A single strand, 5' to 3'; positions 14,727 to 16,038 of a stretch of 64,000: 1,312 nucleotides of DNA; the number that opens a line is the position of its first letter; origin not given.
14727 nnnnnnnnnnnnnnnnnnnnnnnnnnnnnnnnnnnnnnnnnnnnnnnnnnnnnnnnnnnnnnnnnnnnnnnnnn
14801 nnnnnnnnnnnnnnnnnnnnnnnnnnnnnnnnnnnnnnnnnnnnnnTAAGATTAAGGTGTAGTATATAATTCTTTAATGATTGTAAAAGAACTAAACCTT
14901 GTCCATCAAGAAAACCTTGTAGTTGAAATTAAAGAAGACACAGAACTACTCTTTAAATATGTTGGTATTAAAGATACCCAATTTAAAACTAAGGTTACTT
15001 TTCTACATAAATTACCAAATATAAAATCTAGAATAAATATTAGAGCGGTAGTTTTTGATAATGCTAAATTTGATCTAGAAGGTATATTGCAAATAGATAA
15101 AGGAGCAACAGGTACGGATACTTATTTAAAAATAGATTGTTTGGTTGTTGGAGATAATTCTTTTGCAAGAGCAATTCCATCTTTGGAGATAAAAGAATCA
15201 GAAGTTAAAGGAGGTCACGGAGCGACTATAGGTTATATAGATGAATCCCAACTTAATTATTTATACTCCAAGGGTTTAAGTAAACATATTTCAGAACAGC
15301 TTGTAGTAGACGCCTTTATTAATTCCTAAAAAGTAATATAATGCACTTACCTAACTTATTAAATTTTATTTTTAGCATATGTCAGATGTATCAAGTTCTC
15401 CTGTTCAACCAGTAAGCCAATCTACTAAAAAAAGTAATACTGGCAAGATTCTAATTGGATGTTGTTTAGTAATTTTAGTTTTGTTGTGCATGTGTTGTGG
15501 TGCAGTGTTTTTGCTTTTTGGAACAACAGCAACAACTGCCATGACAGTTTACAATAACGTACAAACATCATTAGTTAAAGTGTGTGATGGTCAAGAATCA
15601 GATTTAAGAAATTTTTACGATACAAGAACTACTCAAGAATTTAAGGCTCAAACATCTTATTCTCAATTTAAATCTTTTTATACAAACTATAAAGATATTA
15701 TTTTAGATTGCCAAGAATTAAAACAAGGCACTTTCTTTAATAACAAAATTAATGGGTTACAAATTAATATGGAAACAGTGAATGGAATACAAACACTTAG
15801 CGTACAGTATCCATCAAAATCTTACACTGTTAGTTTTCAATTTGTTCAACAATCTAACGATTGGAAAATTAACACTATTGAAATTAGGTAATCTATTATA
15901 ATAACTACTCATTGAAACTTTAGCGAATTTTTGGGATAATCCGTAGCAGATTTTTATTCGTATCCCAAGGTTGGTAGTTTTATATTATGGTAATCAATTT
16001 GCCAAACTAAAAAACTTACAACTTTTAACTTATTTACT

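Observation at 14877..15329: Stand-alone 150-aa SufB/SufD C-terminal domain protein, with a lone sufC 33 kb away and no other suf genes in view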

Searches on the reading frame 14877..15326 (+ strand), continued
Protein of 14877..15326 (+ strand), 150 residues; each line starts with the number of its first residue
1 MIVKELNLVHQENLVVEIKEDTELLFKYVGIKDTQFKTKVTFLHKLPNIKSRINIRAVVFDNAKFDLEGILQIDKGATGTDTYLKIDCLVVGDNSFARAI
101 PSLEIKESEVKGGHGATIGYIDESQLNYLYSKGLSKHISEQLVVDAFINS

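Call 58: find_encoding_contigs(protein=P0431, flank=10000, max_places=1)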
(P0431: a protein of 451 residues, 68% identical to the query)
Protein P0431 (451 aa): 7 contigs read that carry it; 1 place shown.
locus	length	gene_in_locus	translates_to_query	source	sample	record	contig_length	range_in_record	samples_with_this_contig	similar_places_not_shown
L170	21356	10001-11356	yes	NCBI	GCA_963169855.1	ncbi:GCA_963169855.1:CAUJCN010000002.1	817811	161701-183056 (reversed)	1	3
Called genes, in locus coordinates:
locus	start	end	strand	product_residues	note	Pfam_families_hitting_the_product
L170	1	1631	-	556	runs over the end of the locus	PF13632:Glyco_trans_2_3 (weak)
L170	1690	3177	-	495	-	PF01743:PolyA_pol, PF12627:PolyA_pol_RNAbd, PF01966:HD, PF13735:tRNA_NucTran2_2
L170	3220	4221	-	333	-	PF02687:FtsX (weak)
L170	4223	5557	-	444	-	PF00005:ABC_tran, PF13304:AAA_21 (faint)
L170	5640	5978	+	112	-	PF13459:Fer4_15 (weak), PF13370:Fer4_13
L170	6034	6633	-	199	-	-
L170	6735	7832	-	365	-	-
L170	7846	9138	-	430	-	-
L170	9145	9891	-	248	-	-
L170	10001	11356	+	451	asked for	PF19295:SufBD_N, PF01458:SUFBD_core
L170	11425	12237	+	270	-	PF10977:DUF2797 (weak)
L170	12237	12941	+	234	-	PF00970:FAD_binding_6, PF00175:NAD_binding_1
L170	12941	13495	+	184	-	PF00117:GATase, PF07722:Peptidase_C26 (faint)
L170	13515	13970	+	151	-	PF01243:PNPOx_N, PF12900:Pyridox_ox_2 (weak)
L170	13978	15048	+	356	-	PF00483:NTP_transferase (weak), PF22640:ManC_GMP_beta-helix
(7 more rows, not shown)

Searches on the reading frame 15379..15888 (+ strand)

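Call 3: search_protein_families(library=pfam, proteins=[window:15379-15888:+], max_evalue=1)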
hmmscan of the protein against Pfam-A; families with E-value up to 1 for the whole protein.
window:15379-15888:+ (170 aa): 3 families
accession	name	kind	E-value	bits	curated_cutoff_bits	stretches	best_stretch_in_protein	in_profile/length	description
PF21662.3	WipA_N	-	0.11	13.4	27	1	93-160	2-70/105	WipA, alpha-helical hairpin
PF19310.4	TOP_N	-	0.13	12.5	27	1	63-113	45-92/123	Neurolysin/Thimet oligopeptidase, N-terminal domain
PF17870.6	Insulin_TMD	-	0.15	12.6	33.4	1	16-47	9-39/47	Insulin receptor trans-membrane segment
